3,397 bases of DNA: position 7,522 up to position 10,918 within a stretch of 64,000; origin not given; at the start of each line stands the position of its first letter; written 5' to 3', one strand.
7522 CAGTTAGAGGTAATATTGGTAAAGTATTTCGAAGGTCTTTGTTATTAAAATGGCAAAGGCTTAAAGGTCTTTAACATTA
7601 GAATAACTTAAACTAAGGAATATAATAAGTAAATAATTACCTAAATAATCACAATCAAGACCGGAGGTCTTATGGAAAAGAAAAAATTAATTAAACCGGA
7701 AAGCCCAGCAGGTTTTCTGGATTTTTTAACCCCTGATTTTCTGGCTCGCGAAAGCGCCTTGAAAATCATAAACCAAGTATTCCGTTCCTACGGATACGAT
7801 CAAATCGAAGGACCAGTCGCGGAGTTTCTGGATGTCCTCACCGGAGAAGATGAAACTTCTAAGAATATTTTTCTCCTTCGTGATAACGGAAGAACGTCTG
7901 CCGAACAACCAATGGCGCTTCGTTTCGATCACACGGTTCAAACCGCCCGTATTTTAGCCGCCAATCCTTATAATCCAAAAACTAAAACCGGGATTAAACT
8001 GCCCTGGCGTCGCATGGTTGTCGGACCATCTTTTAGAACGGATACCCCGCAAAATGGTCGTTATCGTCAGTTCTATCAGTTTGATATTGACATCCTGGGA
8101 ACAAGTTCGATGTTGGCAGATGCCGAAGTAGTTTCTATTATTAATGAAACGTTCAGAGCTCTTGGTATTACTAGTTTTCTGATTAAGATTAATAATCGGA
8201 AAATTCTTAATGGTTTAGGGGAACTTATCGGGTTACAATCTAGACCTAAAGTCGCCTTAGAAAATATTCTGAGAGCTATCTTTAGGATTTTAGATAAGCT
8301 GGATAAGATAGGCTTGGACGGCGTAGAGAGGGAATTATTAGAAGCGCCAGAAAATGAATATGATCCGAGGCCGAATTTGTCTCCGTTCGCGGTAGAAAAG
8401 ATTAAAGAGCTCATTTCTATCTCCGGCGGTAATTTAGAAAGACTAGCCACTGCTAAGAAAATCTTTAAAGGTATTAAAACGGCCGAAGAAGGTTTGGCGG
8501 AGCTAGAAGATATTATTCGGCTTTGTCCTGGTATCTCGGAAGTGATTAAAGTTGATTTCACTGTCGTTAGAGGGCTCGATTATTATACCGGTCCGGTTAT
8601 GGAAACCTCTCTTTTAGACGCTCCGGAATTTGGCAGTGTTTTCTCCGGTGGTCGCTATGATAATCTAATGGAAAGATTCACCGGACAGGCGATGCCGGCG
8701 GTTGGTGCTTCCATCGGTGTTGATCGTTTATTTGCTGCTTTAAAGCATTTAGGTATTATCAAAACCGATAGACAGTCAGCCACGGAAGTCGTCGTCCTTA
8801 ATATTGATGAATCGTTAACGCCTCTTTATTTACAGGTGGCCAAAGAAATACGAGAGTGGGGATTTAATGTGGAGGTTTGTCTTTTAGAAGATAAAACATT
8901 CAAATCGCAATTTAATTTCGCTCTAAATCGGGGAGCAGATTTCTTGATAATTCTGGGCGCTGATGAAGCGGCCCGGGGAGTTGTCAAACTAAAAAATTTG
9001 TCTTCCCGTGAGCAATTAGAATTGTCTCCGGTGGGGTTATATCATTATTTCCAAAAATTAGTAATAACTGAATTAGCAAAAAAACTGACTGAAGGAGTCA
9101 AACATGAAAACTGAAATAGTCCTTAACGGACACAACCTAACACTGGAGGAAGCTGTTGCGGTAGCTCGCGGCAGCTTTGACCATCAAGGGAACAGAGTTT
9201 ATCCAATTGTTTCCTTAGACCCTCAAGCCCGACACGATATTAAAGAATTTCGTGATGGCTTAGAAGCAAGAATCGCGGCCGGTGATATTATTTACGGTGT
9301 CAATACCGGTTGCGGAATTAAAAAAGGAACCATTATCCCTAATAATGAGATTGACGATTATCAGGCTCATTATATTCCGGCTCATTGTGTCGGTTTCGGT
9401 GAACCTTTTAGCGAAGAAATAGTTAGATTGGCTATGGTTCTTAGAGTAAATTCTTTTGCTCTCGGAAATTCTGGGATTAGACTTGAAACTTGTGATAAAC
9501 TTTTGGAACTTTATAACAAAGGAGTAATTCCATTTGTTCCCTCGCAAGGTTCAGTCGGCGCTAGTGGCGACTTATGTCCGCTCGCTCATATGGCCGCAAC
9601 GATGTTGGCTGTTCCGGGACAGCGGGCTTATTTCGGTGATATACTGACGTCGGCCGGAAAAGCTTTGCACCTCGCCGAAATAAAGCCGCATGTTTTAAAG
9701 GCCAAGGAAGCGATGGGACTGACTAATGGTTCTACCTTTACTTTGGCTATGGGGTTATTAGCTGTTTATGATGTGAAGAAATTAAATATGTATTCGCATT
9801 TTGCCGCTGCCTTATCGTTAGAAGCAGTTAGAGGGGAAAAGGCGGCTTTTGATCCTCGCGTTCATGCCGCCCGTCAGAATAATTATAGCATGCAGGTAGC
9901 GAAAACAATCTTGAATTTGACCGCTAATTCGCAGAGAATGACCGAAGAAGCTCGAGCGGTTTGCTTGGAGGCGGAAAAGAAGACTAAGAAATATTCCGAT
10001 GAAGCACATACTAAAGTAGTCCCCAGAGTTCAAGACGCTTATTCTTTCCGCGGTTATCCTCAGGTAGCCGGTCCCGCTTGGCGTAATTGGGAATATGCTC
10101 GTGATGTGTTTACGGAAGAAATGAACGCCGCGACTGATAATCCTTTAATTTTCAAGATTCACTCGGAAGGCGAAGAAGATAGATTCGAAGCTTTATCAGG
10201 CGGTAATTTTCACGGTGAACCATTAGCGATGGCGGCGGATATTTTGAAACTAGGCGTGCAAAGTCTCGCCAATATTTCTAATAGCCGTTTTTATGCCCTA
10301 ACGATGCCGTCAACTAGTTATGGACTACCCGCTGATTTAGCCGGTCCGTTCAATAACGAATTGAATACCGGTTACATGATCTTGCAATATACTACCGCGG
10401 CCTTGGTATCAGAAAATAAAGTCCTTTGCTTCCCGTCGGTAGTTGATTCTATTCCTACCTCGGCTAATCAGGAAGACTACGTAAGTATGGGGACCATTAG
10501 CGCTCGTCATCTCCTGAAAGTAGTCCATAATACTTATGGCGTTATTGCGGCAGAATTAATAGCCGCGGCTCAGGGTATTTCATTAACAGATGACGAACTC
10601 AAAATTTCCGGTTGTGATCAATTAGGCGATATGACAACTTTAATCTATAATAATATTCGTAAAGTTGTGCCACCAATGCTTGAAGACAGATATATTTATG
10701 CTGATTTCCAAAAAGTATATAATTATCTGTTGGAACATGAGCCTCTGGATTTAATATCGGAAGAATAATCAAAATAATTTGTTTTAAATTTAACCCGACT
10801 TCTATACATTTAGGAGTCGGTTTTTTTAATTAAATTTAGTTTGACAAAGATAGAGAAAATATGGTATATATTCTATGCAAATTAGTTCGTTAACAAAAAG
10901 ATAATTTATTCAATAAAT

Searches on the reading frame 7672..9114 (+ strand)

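Call 4: search_protein_families(library=pfam, proteins=[window:7672-9114:+], max_evalue=0.1)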
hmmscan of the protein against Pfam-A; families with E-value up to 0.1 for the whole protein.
window:7672-9114:+ (480 aa): 4 families
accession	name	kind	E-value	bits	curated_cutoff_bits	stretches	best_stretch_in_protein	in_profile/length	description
PF13393.11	tRNA-synt_His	-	1.1e-41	143.6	25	1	14-353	1-308/308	Histidyl-tRNA synthetase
PF03129.25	HGTP_anticodon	-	3e-11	43.7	21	1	372-462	1-93/94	Anticodon binding domain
PF00587.30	tRNA-synt_2b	-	0.00012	22.6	29.3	1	109-215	34-110/179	tRNA synthetase class II core domain (G, H, P, S and T)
PF01409.25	tRNA-synt_2d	-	0.0023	17.9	19.8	1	29-167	22-157/246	tRNA synthetases class II core domain (F)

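Call 5: search_protein_families(library=ncbifam, proteins=[window:7672-9114:+], max_evalue=0.1)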
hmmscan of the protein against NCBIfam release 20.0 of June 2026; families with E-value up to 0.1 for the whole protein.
window:7672-9114:+ (480 aa): 21 families
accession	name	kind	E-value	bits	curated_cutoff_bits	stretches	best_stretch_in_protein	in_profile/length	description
TIGR00442.1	hisS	equivalog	5.4e-100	335.2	286.75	1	11-451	2-404/406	histidine--tRNA ligase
NF009085.0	PRK12420.1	equivalog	3.7e-64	217.6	540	1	14-451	9-417/426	histidine--tRNA ligase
TIGR00443.1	hisZ_biosyn_reg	equivalog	6.4e-49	166.7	271.65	1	17-358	2-313/314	ATP phosphoribosyltransferase regulatory subunit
NF008942.0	PRK12292.2-5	equivalog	2.2e-36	125.4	643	1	3-456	3-423/434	ATP phosphoribosyltransferase regulatory subunit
NF008941.0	PRK12292.2-4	equivalog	1.5e-35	122.9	447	1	5-400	3-360/393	ATP phosphoribosyltransferase regulatory subunit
NF008936.0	PRK12292.1-3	equivalog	1e-34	120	492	1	12-432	8-395/406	ATP phosphoribosyltransferase regulatory subunit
NF008940.0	PRK12292.2-3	equivalog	2.9e-28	98.7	450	1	11-406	5-370/404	ATP phosphoribosyltransferase regulatory subunit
NF008945.0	PRK12292.3-3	equivalog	2.4e-23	82.9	409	1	13-427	4-357/368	ATP phosphoribosyltransferase regulatory subunit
NF008935.0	PRK12292.1-1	equivalog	3.2e-20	72.4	350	1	27-356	22-316/382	ATP phosphoribosyltransferase regulatory subunit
NF008953.0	PRK12295.1-6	equivalog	6e-20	71.5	384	2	235-356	252-378/384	ATP phosphoribosyltransferase regulatory subunit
NF008938.0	PRK12292.1-6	equivalog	9.3e-19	67.6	833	2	253-359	222-326/420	ATP phosphoribosyltransferase regulatory subunit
NF009086.0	PRK12421.1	equivalog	7.6e-18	64.6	318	1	12-359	10-329/389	ATP phosphoribosyltransferase regulatory subunit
NF008943.0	PRK12292.3-1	equivalog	8.9e-15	54.6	690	1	11-358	26-331/403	ATP phosphoribosyltransferase regulatory subunit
NF008939.0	PRK12292.2-1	equivalog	3.6e-11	42.4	335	1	32-397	26-359/391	ATP phosphoribosyltransferase regulatory subunit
NF008937.0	PRK12292.1-4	equivalog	7e-11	41.6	693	1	12-354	10-322/395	ATP phosphoribosyltransferase regulatory subunit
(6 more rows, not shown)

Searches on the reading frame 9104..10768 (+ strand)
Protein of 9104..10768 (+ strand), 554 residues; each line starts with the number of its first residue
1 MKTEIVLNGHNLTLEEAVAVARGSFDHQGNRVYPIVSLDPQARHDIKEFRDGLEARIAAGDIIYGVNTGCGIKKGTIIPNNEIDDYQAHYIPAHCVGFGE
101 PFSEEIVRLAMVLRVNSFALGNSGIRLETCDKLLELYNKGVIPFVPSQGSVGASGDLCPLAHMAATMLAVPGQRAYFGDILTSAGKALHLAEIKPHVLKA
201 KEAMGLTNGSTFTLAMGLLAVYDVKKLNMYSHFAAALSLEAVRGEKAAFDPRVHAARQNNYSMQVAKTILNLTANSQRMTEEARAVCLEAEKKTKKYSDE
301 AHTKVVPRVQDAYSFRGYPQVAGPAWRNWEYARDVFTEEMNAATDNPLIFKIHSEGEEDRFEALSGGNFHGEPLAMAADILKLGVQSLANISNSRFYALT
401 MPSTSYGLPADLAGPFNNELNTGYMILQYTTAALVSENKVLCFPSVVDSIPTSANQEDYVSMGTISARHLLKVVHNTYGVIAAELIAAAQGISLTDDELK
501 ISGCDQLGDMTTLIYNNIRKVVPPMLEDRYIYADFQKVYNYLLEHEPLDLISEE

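Call 4: search_protein_families(library=pfam, proteins=[window:9104-10768:+], max_evalue=0.1)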
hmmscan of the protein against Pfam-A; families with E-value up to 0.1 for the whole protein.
window:9104-10768:+ (554 aa): 2 families
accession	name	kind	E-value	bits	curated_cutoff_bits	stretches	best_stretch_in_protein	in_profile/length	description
PF00221.24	Lyase_aromatic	-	2.5e-149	498.4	27.3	1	12-519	1-465/466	Aromatic amino acid lyase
PF10926.14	DUF2800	-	0.062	12.9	21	1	208-351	184-325/368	Protein of unknown function (DUF2800)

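Call 5: search_protein_families(library=ncbifam, proteins=[window:9104-10768:+], max_evalue=0.1)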
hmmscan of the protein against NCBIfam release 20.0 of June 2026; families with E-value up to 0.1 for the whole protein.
window:9104-10768:+ (554 aa): 8 families
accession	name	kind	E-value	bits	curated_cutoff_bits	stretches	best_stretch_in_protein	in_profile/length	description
NF006871.0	PRK09367.1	subfamily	1.9e-145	485.4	524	1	3-545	2-495/505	histidine ammonia-lyase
TIGR01225.1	hutH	equivalog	1.2e-135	452.9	539.15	1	5-545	1-491/506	histidine ammonia-lyase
TIGR04475.1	Phe_D_beta_mut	equivalog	7.8e-93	311.8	800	1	34-532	23-499/510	phenylalanine aminomutase (D-beta-phenylalanine forming)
NF053541.1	FlxA_rubin_TAL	equivalog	1.6e-79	267.7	700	1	56-543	35-497/498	flexirubin biosynthesis tyrosine ammonia-lyase FlxA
TIGR03832.1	Tyr_2_3_mutase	equivalog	4.5e-79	266.3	501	1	8-538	2-503/507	tyrosine 2,3-aminomutase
TIGR01226.1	phe_am_lyase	equivalog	1.2e-63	215.5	519.15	1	3-495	31-501/680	phenylalanine ammonia-lyase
NF041222.1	BagA_FevW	exception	5.8e-54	183.6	1000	1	37-539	25-511/529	bagremycin/ferroverdin biosynthesis tyrosine ammonia-lyase BagA/FevW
TIGR04473.1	taxol_Phe_23mut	exception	7.5e-40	136.8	1250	1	59-496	75-498/687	phenylalanine aminomutase (L-beta-phenylalanine forming)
